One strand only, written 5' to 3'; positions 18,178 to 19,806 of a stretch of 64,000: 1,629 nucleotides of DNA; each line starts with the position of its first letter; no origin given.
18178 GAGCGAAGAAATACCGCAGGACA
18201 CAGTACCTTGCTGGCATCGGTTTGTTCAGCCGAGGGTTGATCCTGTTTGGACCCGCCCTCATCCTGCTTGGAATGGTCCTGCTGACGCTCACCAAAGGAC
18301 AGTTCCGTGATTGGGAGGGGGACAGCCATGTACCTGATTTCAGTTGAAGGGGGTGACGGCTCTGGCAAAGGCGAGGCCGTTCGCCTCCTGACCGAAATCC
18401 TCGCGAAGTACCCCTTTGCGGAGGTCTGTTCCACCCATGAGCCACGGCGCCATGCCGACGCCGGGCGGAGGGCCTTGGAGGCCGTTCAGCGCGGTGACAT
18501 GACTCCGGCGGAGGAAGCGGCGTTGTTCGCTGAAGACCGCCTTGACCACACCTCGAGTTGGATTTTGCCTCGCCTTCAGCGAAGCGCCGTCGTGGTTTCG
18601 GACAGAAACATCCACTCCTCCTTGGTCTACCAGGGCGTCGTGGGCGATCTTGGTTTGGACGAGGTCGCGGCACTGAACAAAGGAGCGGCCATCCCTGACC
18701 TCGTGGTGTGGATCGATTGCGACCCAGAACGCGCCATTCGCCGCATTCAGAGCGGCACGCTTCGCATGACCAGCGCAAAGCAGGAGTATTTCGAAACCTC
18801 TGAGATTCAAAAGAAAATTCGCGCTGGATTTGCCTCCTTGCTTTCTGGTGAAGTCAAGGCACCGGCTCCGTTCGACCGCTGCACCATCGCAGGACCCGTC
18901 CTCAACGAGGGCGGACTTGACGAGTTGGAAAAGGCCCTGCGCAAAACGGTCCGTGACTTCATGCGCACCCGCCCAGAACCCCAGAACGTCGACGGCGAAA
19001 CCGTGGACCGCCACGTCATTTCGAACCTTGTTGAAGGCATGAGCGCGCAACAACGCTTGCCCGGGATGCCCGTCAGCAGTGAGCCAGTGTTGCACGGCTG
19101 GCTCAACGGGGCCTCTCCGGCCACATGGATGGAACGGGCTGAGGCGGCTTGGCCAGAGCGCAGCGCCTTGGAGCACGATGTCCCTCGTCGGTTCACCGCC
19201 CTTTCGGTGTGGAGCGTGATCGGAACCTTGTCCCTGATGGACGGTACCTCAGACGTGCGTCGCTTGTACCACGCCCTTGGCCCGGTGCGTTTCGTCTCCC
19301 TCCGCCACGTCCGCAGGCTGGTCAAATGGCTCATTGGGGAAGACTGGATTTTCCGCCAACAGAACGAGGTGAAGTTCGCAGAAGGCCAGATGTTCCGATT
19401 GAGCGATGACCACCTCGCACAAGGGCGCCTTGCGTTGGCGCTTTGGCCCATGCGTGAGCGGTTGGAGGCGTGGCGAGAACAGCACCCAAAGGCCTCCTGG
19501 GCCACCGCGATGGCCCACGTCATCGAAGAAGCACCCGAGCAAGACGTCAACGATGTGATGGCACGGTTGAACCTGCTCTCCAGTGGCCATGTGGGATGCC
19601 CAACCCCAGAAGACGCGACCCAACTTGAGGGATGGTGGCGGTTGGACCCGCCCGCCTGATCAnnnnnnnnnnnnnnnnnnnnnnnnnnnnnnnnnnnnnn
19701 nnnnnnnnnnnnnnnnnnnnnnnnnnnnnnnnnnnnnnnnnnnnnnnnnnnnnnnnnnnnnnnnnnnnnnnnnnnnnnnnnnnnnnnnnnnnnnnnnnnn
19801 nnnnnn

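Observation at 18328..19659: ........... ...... fused in-frame to a ~240-aa uncharacterised W/R-rich C-terminal domain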

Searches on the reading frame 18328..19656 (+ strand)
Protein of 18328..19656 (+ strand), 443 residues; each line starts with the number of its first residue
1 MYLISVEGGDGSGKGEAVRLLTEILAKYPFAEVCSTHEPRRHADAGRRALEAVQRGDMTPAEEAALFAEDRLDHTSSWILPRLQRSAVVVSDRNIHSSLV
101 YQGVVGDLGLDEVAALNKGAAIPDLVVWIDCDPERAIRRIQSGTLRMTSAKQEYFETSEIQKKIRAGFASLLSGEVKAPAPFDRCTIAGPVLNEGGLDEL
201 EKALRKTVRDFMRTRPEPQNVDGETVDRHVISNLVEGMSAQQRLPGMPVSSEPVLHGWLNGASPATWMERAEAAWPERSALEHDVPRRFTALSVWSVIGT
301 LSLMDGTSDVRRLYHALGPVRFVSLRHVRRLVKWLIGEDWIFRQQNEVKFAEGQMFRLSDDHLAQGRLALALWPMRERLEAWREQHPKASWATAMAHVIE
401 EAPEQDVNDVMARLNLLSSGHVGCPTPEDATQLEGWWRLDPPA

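Call 4: search_protein_families(library=pfam, proteins=[window:18328-19656:+], max_evalue=1)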
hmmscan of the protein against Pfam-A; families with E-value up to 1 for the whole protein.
window:18328-19656:+ (443 aa): 4 families
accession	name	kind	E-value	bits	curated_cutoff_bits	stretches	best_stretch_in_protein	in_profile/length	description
PF02223.23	Thymidylate_kin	-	4.8e-28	98.5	27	1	6-172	1-163/185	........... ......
PF13521.12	AAA_28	-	0.012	16.3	27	1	4-108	2-96/164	AAA domain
PF01712.25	dNK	-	0.021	15.1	27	1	4-143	1-143/203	Deoxynucleoside kinase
PF13238.12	AAA_18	-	0.053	14.4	29.4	1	5-142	2-110/128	AAA domain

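Call 5: search_protein_families(library=ncbifam, proteins=[window:18328-19656:+], max_evalue=1)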
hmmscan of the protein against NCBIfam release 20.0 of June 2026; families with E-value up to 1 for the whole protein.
window:18328-19656:+ (443 aa): 2 families
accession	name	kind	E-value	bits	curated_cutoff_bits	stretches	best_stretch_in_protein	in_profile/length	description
TIGR00041.1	DTMP_kinase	equivalog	9.6e-29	100.5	83.25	1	3-173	6-175/196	dTMP kinase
NF005923.0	PRK07933.1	equivalog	2.6e-06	27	193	1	3-173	2-184/213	dTMP kinase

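Call 6: search_solved_structures(query=window:18328-19656:+, max_evalue=1, show_alignments=2)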
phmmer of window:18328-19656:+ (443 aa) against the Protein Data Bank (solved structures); distinct sequences matched with E-value up to 1: 37.
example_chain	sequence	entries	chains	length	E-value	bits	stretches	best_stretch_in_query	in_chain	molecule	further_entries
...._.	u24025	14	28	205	3e-14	56.1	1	4-172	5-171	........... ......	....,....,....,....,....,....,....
4mqb_A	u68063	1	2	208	3.1e-14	56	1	4-172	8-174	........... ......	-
2ccg_A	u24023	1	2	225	3.9e-14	55.7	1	4-172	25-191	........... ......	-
4dwj_A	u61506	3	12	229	4.2e-14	55.6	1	4-172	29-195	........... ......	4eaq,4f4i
5x8v_B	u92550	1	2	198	3e-13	52.8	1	4-155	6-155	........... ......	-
5x98_B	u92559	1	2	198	4.7e-13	52.1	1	4-171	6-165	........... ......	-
5x7j_A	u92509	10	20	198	7.8e-13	51.4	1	4-155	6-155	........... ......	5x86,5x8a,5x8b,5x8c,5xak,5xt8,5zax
5x8k_A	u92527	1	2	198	8.7e-13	51.2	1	4-155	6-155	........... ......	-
5x99_A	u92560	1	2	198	1.1e-12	51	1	4-155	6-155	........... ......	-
5xal_A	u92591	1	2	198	2.8e-12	49.6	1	4-155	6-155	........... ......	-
5x8j_A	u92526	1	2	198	5.1e-12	48.7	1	4-155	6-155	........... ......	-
5x8d_B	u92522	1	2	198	1.9e-11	46.8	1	4-155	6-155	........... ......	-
3hjn_A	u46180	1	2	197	1.6e-10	43.8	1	4-155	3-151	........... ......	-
5xbh_A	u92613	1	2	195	2.4e-09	39.9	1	3-175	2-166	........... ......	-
2pbr_A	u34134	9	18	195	3.3e-09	39.5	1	3-175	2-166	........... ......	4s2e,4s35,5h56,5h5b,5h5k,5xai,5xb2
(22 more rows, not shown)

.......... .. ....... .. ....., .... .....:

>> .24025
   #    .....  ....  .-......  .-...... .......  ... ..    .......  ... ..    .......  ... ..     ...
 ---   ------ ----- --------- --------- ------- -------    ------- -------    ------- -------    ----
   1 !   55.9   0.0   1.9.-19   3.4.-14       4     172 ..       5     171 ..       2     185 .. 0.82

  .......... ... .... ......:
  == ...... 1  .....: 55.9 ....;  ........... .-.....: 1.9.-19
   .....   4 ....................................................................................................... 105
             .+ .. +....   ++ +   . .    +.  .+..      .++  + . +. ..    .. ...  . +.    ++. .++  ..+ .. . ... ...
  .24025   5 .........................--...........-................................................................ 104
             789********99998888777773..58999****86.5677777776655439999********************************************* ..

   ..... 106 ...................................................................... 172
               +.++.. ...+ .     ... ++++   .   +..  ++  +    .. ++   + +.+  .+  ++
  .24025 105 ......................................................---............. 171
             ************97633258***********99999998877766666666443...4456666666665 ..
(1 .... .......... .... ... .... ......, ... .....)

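Call 63: predict_structure(alignment_id=A5)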
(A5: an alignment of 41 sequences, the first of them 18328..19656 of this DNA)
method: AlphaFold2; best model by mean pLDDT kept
length: 443 residues; sequences in the alignment: 41
mean_pLDDT: 89.5   pTM: 0.87
mean pLDDT of the five models: 89.5, 89.2, 88.4, 88.1, 87.8
residues with pLDDT >= 90: 318; 70-90: 87; 50-70: 30; < 50: 8
segments of 3 or more residues with pLDDT < 50: 147-150
pLDDT, mean of each block of 10 residues (from residue 1): 94 92 97 91 88 84 92 95 97 91 92 94 97 81 54 69 91 94 95 91 97 93 96 86 59 74 95 94 93 96 87 94 94 95 70 79 95 96 95 95 96 95 92 95 77
secondary structure, 60 per line:
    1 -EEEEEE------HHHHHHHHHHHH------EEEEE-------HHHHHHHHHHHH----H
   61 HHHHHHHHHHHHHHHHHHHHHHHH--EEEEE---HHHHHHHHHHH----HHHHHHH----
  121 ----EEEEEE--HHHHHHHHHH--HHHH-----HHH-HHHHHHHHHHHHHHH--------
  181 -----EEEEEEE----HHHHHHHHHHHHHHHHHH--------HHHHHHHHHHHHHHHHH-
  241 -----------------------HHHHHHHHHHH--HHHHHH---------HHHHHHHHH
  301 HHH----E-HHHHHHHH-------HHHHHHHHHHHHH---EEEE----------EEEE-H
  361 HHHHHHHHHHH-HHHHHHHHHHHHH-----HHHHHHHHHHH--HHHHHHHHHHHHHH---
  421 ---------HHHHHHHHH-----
elements in order: E2-7 H14-25 E32-36 H44-55 H60-84 E87-91 H95-105 H110-116 E125-130 H133-142 H145-148 H158-172 E186-192 H197-214 H223-239 H264-274 H277-282 H292-303 H310-317 H325-337 E341-344 E355-358 H360-371 H373-385 H391-401 H404-417 H430-438

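Call 66: fold_search(model_id=the predicted structure, library=pdb)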
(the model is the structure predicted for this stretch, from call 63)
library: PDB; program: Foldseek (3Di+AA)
matches with E <= 10: 1028; with E <= 0.001: 199
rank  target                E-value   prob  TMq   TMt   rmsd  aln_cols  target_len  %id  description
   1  4qgh_B                7.0e-09  1.00  0.39  0.82   3.8       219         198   26  S.aureus TMK in complex with potent inhibitor compound 47 (released 2014-06-11)
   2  4f4i_B                8.1e-09  1.00  0.39  0.82   3.6       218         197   27  Crystal structure of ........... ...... from Staphylococcus aureus in apo-form (released 2012-05-23)
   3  4qgf_A                1.1e-08  1.00  0.40  0.85   3.2       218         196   27  S.aureus TMK in complex with the potent inhibitor compound 38, 2-(3-CHLOROPHENOXY)-3-METHOXY-4-{(1R)-1-[(3S)-3-(5-METH (released 2014-06-11)
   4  4dwj_C                1.4e-08  1.00  0.39  0.80   3.9       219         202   27  Crystal structure of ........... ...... from Staphylococcus aureus in complex with Thymidine Monophosphate (released 2012-03-07)
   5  4xwa_A                1.4e-08  1.00  0.39  0.82   3.5       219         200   27  TMK from S.aureus in complex with the Piperidinyl Thymine class inhibitor with a C5 ethyl-amine (released 2015-02-11)
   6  4xwa_B                1.6e-08  1.00  0.39  0.82   3.6       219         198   27  TMK from S.aureus in complex with the Piperidinyl Thymine class inhibitor with a C5 ethyl-amine (released 2015-02-11)
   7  4dwj_B                1.6e-08  1.00  0.39  0.81   3.7       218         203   28  Crystal structure of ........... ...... from Staphylococcus aureus in complex with Thymidine Monophosphate (released 2012-03-07)
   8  4dwj_E                1.7e-08  1.00  0.39  0.80   3.8       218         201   27  Crystal structure of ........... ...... from Staphylococcus aureus in complex with Thymidine Monophosphate (released 2012-03-07)
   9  2pbr_A                1.9e-08  1.00  0.37  0.79   3.4       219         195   25  Crystal structure of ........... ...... (aq_969) from Aquifex Aeolicus VF5 (released 2007-10-02)
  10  4mqb_A                2.0e-08  1.00  0.39  0.80   3.7       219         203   26  Crystal structure of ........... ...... from Staphylococcus aureus in complex with 2-(N-morpholino)ethanesulfonic acid (released 2013-10-23)
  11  4qgf_B                2.2e-08  1.00  0.39  0.84   3.1       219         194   26  S.aureus TMK in complex with the potent inhibitor compound 38, 2-(3-CHLOROPHENOXY)-3-METHOXY-4-{(1R)-1-[(3S)-3-(5-METH (released 2014-06-11)
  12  4qg7_A                2.6e-08  1.00  0.39  0.84   3.7       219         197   26  S.aureus TMK in complex with a potent inhibitor compound 18, 2-(3-CHLOROPHENOXY)-3-METHOXY-4-{[(3S)-3-(5-METHYL-2,4-DI (released 2014-06-11)
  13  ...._B                2.9e-08  1.00  0.39  0.83   3.5       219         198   26  Discovery of Selective and Potent Inhibitors of Gram-positive Bacterial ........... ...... (TMK: Compound 41) (released 2012-10-24)
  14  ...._A                2.9e-08  1.00  0.39  0.83   3.8       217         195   27  Sulfonylpiperidines as Novel, Antibacterial Inhibitors of Gram-Positive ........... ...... (TMK): Compound 5 (released 2012-10-31)
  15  4dwj_A                3.0e-08  1.00  0.39  0.82   3.6       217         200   27  Crystal structure of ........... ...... from Staphylococcus aureus in complex with Thymidine Monophosphate (released 2012-03-07)
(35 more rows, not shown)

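Call 84: search_protein_families(library=padloc, proteins=[window:18328-19656:+], max_evalue=0.01)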
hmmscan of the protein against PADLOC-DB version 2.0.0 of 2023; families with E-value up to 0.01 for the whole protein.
window:18328-19656:+ (443 aa): 1 family
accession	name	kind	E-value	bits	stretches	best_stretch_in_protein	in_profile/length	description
PDLC04690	PDC-M51B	-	3.7e-06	24.8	1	2-144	3-134/191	-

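Call 85: search_protein_families(library=phrogs, proteins=[window:18328-19656:+], max_evalue=0.01)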
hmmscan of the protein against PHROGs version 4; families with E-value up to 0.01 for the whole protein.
window:18328-19656:+ (443 aa): 1 family
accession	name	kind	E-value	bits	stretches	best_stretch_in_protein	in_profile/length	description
phrog_761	-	other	2.9e-22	80.8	1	1-169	19-178/362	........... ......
